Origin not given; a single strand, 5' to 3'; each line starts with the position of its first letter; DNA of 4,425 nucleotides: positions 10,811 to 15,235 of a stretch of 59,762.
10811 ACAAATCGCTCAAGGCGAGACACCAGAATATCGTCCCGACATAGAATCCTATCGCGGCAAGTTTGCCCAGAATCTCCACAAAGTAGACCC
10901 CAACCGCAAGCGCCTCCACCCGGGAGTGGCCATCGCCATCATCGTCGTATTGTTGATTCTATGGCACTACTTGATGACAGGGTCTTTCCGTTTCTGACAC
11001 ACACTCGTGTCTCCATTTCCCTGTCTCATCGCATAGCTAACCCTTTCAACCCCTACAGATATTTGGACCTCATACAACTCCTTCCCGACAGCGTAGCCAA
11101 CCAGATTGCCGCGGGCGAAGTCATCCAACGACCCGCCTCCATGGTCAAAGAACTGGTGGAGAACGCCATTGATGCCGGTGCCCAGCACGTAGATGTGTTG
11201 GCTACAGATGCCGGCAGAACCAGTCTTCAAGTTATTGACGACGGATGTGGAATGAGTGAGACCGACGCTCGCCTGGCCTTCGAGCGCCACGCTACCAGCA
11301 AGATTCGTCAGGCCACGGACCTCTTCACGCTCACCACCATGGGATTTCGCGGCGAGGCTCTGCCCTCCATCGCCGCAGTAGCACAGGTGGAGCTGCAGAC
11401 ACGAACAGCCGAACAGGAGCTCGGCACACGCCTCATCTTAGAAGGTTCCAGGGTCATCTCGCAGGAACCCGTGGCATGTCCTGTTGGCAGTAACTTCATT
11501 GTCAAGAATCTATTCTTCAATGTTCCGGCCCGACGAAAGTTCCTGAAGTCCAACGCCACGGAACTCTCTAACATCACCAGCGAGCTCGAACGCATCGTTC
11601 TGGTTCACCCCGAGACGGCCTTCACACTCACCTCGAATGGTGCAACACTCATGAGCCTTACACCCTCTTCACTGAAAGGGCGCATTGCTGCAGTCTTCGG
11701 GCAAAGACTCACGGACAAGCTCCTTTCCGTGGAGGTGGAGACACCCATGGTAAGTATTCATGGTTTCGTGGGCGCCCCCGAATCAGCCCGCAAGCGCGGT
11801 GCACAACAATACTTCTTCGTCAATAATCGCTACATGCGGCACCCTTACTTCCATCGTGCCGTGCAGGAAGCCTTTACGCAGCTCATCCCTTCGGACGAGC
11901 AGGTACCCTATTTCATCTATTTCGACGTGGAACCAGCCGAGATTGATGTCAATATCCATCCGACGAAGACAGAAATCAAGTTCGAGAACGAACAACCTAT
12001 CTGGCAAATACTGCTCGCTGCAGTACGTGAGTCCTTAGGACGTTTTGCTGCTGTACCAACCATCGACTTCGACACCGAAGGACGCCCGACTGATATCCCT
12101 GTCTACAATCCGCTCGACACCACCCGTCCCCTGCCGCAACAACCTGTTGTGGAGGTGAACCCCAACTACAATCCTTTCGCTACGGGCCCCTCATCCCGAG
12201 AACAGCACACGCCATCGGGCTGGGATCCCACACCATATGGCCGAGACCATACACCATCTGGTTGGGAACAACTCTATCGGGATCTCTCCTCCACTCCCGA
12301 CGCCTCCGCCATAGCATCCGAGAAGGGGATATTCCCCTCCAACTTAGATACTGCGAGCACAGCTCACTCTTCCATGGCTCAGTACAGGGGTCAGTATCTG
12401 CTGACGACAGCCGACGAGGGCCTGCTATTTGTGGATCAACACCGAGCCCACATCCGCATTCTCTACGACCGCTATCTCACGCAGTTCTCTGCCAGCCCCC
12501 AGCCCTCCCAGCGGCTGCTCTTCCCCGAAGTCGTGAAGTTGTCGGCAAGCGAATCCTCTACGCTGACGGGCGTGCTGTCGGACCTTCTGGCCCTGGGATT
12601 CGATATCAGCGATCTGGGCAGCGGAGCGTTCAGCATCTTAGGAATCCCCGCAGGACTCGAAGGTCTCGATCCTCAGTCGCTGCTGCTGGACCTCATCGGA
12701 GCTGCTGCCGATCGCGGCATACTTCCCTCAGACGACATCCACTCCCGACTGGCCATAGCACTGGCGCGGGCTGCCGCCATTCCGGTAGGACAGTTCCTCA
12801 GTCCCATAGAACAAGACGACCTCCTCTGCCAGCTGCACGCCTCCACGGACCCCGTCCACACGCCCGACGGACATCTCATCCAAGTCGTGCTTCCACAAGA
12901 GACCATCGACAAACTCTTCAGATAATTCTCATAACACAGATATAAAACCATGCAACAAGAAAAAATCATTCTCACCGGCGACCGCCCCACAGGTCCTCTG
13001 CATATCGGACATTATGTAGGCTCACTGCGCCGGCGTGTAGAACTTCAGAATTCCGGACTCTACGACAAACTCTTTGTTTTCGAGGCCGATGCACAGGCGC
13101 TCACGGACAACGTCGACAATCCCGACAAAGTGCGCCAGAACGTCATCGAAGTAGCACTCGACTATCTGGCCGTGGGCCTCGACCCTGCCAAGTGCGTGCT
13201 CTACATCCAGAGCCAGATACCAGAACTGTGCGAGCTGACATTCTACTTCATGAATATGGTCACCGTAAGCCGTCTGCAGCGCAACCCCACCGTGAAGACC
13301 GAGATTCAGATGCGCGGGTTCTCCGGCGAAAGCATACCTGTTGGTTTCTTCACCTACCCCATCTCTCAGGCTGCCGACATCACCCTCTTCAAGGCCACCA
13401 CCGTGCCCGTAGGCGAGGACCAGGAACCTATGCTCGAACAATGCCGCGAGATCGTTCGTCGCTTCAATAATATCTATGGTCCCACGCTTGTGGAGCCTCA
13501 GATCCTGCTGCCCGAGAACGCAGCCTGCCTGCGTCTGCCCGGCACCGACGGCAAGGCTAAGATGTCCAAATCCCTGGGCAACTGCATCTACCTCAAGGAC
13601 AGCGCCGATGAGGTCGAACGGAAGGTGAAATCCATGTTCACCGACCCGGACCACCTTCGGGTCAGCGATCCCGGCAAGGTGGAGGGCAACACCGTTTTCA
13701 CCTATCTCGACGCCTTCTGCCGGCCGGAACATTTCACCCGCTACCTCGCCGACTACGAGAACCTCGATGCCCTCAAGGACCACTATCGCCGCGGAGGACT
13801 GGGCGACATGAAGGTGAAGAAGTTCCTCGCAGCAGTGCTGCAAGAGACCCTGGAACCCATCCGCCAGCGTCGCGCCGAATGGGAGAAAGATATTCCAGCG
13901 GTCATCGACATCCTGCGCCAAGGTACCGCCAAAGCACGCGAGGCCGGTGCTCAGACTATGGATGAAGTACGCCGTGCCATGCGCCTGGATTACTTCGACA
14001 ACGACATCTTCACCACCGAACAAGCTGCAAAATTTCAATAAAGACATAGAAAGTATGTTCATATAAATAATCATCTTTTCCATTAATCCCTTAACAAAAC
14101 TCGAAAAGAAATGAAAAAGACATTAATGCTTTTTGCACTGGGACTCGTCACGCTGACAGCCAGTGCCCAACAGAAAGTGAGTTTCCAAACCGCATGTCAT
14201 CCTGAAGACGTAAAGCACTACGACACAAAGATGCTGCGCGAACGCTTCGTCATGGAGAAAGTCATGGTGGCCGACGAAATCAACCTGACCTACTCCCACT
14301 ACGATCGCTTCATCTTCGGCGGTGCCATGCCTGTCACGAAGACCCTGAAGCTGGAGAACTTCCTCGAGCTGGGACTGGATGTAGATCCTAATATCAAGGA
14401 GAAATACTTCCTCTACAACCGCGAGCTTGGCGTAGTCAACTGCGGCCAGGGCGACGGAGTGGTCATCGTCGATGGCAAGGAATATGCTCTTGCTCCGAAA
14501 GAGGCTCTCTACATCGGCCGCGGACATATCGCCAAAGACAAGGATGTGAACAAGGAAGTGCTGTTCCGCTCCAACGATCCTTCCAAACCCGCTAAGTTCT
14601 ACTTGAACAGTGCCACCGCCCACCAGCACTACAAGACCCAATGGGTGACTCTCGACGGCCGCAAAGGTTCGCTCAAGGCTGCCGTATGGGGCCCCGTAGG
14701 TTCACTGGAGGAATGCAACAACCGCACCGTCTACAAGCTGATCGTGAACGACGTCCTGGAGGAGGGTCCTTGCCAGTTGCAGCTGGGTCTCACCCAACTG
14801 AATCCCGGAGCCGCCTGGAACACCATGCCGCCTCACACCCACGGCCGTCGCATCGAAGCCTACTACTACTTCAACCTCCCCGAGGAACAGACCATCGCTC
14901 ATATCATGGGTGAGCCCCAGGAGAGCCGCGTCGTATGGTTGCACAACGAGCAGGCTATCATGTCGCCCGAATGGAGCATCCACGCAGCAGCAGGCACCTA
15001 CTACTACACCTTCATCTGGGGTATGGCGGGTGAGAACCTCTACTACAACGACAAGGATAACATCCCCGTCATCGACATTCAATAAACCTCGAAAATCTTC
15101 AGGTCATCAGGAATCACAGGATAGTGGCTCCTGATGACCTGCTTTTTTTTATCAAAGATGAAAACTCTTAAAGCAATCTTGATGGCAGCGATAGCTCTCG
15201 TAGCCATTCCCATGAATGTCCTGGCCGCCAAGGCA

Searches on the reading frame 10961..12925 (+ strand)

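Call 17: search_protein_families(library=pfam, proteins=[window:10961-12925:+], max_evalue=0.001)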
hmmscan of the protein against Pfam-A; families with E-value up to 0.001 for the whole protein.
window:10961-12925:+ (654 aa): 4 families
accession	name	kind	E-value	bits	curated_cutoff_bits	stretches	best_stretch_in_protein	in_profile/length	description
PF01119.25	DNA_mis_repair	-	2.2e-32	111.6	26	1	242-359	1-118/119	DNA mismatch repair protein, C-terminal domain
PF08676.16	MutL_C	-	9.5e-25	87.4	25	1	473-610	2-139/142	MutL C terminal dimerisation domain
PF13589.12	HATPase_c_3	-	3.1e-09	37.4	25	1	60-152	5-97/137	Histidine kinase-, DNA gyrase B-, and HSP90-like ATPase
PF02518.31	HATPase_c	-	1.4e-07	32.4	26.4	1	57-116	5-64/111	Histidine kinase-, DNA gyrase B-, and HSP90-like ATPase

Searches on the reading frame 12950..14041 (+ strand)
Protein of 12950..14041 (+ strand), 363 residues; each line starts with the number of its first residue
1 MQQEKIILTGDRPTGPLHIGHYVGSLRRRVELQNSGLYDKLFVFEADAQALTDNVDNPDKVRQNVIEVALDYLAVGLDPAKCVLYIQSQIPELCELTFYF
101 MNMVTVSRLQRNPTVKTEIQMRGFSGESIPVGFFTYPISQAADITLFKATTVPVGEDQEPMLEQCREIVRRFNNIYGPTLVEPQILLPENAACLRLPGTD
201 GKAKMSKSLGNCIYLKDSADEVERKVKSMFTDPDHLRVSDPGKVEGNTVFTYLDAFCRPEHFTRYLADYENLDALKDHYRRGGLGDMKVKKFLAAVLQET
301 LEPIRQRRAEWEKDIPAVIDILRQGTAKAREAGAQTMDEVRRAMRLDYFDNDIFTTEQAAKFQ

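Call 17: search_protein_families(library=pfam, proteins=[window:12950-14041:+], max_evalue=0.001)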
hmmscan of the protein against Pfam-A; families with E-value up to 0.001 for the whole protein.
window:12950-14041:+ (363 aa): 1 family
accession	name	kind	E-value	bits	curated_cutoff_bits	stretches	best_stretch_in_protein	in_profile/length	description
PF00579.31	tRNA-synt_1b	-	7.7e-54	183.4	21.1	1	5-301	6-291/292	tRNA synthetases class I (W and Y)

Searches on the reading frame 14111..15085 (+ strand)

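Call 16: search_protein_families(library=pfam, proteins=[window:14111-15085:+], max_evalue=0.001)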
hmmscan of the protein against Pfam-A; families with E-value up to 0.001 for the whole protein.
window:14111-15085:+ (324 aa): 1 family
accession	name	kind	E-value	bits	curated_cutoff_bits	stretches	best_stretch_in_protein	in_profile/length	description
PF04962.18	KduI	-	5e-16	59.3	23.9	1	98-312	42-254/262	KduI/IolB family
